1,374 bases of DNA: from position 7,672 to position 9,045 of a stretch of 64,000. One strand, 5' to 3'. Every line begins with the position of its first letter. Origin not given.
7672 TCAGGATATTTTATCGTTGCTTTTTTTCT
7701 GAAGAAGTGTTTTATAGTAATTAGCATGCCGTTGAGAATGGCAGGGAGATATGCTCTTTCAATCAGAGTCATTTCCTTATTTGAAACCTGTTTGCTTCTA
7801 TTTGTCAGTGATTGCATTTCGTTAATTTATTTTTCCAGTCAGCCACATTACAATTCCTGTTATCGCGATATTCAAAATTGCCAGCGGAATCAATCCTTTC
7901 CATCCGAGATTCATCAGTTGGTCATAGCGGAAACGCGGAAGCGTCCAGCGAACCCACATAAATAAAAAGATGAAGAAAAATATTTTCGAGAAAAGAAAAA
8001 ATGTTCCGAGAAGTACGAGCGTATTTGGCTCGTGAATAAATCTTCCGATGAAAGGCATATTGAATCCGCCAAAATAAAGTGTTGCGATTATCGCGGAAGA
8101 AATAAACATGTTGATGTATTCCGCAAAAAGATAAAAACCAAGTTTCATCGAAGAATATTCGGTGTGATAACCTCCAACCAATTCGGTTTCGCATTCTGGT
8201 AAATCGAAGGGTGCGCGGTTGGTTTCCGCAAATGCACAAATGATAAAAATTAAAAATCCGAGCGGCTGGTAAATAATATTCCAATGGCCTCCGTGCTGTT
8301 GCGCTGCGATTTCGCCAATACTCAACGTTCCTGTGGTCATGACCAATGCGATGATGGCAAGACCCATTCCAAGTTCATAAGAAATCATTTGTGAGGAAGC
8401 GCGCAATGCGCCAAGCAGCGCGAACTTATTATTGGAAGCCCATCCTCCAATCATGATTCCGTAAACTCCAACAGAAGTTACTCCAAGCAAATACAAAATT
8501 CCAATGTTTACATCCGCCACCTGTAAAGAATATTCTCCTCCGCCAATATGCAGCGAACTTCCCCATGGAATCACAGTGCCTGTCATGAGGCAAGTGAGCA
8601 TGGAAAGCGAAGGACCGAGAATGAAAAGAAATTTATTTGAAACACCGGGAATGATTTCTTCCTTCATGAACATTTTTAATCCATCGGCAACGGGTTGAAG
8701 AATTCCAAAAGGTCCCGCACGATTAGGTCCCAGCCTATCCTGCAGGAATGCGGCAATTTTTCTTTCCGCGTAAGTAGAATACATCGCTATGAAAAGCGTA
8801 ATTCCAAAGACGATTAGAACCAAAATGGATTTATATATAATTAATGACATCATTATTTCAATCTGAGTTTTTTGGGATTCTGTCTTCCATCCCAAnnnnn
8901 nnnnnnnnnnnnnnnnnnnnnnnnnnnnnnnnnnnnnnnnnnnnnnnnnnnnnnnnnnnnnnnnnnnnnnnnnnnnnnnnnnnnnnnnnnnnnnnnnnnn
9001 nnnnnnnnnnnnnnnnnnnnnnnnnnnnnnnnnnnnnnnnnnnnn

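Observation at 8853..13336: Complex I operon threaded by three independent accessory gene cassettes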

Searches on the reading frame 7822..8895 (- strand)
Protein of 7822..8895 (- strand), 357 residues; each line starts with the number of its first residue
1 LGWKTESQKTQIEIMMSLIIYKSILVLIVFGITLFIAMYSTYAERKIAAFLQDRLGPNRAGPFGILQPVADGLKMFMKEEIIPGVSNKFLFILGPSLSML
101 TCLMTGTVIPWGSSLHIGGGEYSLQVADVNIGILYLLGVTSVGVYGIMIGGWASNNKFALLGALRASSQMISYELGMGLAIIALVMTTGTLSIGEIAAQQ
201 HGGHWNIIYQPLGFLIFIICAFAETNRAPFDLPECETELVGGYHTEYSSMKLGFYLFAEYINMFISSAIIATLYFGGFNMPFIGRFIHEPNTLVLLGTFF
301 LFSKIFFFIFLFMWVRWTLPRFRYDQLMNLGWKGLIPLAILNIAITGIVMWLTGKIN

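Call 3: search_protein_families(library=pfam, proteins=[window:7822-8895:-], max_evalue=0.1)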
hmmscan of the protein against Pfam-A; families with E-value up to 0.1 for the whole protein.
window:7822-8895:- (357 aa): 1 family
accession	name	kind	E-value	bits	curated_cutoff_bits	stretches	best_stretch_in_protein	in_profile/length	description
PF00146.26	NADHdh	-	1.7e-120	402.3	27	1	26-346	3-297/298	NADH dehydrogenase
